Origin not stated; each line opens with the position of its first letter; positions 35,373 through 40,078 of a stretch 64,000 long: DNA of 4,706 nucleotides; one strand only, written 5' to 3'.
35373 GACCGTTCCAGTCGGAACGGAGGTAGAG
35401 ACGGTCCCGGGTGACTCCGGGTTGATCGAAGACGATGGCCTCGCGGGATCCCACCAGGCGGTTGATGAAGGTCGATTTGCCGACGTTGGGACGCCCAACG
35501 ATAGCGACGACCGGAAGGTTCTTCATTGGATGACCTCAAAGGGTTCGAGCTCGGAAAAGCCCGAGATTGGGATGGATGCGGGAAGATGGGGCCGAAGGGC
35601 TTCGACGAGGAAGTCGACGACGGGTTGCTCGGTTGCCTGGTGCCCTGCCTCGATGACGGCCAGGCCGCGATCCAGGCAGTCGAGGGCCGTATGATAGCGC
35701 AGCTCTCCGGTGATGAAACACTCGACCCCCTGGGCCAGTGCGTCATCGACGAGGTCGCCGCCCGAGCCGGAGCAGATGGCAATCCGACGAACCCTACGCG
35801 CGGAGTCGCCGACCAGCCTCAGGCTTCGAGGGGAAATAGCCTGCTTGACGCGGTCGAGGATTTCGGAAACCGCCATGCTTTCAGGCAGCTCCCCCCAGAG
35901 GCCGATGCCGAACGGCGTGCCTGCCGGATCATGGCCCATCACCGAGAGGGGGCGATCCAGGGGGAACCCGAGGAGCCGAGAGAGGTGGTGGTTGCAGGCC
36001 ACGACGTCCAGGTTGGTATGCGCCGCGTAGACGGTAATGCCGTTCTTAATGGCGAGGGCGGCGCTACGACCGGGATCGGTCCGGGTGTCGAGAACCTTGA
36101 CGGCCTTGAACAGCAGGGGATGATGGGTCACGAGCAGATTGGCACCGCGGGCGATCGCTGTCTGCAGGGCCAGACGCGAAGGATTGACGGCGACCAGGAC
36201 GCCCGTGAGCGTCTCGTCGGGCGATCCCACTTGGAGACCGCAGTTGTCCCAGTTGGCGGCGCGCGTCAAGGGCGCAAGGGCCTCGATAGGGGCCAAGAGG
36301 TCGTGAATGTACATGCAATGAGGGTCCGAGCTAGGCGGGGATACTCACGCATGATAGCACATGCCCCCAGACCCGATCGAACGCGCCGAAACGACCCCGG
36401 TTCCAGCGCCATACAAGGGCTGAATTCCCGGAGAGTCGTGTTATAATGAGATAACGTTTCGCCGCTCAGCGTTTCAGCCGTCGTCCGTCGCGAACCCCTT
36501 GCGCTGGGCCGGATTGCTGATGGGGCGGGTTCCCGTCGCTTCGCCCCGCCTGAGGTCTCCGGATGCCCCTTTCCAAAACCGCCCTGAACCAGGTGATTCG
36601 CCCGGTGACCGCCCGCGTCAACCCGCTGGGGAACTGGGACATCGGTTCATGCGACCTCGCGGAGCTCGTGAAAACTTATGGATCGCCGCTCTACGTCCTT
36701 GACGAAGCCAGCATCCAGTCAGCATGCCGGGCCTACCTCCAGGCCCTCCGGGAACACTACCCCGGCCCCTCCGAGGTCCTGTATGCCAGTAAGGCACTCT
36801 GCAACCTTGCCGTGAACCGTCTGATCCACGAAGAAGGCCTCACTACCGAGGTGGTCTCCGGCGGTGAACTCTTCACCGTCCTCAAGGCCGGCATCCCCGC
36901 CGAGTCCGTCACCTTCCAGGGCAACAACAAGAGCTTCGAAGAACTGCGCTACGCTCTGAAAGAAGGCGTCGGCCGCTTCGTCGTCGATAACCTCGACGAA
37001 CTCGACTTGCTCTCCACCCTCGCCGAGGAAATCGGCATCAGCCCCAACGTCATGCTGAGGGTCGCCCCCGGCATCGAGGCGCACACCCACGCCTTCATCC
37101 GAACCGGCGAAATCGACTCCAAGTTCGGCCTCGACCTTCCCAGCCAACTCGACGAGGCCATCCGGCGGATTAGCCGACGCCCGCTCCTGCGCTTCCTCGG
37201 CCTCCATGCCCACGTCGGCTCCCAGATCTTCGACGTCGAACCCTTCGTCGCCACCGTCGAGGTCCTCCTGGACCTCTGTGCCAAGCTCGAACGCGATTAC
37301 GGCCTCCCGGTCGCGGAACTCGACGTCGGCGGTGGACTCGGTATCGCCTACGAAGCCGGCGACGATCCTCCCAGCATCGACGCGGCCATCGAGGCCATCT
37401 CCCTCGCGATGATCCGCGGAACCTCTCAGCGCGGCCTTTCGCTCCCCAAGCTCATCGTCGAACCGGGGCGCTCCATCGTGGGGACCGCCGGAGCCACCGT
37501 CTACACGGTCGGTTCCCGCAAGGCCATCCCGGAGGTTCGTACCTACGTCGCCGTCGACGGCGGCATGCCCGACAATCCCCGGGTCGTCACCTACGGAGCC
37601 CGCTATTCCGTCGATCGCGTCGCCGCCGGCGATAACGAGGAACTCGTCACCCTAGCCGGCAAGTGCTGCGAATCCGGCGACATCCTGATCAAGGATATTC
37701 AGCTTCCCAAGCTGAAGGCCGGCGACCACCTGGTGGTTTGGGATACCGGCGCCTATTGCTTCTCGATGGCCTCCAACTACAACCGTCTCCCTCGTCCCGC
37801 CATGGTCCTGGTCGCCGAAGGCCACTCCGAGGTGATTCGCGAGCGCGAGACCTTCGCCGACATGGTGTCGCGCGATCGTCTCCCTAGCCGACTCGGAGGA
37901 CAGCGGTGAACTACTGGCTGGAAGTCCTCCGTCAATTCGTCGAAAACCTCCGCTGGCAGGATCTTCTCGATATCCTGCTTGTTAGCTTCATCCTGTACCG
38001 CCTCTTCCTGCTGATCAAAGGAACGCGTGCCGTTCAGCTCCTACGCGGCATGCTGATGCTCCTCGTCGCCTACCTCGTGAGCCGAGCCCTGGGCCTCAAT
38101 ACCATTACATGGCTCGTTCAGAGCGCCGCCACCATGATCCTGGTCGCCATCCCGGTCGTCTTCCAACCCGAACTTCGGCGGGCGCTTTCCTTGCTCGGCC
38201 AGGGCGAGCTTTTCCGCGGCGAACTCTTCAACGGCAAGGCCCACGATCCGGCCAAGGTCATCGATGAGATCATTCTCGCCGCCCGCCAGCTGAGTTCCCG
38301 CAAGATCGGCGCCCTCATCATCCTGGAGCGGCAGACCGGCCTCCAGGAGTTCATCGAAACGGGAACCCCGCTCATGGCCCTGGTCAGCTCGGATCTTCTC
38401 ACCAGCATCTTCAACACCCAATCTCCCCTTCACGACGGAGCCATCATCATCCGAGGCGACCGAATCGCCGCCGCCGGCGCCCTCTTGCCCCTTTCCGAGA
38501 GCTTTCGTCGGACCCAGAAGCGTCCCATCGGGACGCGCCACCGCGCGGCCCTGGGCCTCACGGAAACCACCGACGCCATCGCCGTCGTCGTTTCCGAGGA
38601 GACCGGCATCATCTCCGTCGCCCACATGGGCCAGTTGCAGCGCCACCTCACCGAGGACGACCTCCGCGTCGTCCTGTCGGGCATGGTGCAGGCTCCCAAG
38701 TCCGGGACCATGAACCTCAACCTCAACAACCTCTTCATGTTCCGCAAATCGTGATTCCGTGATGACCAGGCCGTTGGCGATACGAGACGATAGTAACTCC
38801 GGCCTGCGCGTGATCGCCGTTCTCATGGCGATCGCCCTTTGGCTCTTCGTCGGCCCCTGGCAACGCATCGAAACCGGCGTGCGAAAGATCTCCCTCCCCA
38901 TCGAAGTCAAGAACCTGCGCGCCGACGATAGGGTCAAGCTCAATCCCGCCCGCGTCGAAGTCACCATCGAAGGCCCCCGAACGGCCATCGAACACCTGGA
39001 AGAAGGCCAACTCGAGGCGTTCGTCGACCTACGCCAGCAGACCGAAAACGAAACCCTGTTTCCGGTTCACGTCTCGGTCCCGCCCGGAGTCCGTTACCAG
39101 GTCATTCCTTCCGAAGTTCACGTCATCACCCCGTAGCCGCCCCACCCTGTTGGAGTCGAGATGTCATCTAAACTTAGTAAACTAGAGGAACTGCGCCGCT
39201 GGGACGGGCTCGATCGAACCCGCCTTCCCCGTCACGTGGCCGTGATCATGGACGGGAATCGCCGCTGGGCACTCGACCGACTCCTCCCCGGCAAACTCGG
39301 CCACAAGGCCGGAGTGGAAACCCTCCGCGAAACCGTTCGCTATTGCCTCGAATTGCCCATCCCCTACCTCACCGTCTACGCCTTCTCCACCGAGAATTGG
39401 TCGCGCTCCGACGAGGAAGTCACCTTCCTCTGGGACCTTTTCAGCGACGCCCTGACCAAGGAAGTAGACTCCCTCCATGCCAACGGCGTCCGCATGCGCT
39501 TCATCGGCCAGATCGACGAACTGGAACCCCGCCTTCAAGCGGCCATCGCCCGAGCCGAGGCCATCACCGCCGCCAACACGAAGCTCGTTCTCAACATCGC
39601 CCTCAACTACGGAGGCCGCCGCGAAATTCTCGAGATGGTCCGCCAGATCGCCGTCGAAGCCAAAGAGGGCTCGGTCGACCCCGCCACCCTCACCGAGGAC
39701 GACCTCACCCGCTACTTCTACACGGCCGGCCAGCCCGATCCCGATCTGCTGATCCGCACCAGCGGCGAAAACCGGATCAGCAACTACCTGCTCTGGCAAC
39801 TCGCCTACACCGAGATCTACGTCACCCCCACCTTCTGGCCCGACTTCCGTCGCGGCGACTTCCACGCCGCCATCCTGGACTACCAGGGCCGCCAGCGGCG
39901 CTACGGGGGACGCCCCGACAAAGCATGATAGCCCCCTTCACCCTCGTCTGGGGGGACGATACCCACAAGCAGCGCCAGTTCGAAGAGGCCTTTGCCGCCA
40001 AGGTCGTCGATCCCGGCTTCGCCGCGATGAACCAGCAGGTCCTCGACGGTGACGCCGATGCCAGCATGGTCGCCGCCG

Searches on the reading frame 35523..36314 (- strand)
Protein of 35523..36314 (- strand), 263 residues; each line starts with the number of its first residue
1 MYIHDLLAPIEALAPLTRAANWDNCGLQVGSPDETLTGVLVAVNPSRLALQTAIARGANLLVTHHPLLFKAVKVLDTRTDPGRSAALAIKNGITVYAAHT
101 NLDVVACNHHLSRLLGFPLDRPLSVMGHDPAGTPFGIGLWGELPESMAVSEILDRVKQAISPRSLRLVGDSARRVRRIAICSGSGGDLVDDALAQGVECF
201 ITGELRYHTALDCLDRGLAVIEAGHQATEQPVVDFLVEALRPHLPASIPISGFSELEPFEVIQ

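Call 59: search_protein_families(library=pfam, proteins=[window:35523-36314:-], max_evalue=0.00001)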
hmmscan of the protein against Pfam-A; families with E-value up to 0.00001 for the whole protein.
window:35523-36314:- (263 aa): 1 family
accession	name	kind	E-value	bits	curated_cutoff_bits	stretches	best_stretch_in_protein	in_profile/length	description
PF01784.24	DUF34_NIF3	-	5.2e-69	233.2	23.4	1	1-246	1-241/256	Duf34/NIF3 (NGG1p interacting factor 3)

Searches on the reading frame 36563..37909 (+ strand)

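Call 59: search_protein_families(library=pfam, proteins=[window:36563-37909:+], max_evalue=0.00001)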
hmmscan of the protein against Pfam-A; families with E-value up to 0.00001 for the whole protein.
window:36563-37909:+ (448 aa): 2 families
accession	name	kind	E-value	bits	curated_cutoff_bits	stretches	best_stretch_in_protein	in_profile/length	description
PF02784.22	Orn_Arg_deC_N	-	1.3e-57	195.4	23.4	1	50-306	3-246/247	Pyridoxal-dependent decarboxylase, pyridoxal binding domain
PF00278.28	Orn_DAP_Arg_deC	-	4.6e-15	56.1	23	1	142-396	5-95/95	Pyridoxal-dependent decarboxylase, C-terminal sheet domain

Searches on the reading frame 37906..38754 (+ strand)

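Call 59: search_protein_families(library=pfam, proteins=[window:37906-38754:+], max_evalue=0.00001)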
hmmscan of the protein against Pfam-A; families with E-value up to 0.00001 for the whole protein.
window:37906-38754:+ (282 aa): 2 families
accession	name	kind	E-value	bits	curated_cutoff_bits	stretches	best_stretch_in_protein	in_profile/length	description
PF02457.21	DAC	-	5.3e-41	139.4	27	1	125-243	3-118/119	DisA bacterial checkpoint controller nucleotide-binding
PF19293.4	CdaA_N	-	1.7e-08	35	23.8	1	15-89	5-80/81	CdaA N-terminal transmembrane domain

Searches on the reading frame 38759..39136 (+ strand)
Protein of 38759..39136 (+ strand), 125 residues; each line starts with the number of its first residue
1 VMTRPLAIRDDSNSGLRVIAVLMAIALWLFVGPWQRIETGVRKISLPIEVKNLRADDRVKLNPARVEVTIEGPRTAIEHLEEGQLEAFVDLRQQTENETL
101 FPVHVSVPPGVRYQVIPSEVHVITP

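Call 59: search_protein_families(library=pfam, proteins=[window:38759-39136:+], max_evalue=0.00001)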
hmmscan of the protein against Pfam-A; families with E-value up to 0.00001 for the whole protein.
window:38759-39136:+ (125 aa): 1 family
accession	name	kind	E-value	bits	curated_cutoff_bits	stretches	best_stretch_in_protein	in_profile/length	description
PF07949.17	YbbR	-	8.1e-10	39.3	22.3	1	51-122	9-79/81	YbbR-like protein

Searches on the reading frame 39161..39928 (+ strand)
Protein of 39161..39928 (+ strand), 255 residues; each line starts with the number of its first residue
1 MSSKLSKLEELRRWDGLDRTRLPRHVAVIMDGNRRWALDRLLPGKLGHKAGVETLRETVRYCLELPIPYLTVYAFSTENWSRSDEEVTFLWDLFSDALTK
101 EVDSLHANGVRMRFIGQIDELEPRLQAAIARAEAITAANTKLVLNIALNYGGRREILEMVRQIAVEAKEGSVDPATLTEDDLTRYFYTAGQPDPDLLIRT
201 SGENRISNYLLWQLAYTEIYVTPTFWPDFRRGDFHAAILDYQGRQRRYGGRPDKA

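Call 59: search_protein_families(library=pfam, proteins=[window:39161-39928:+], max_evalue=0.00001)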
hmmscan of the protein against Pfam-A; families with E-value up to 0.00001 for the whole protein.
window:39161-39928:+ (255 aa): 1 family
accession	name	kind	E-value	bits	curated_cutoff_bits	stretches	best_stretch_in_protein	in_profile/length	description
PF01255.24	Prenyltransf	-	8.6e-84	280.9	27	1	29-249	1-219/219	Putative undecaprenyl diphosphate synthase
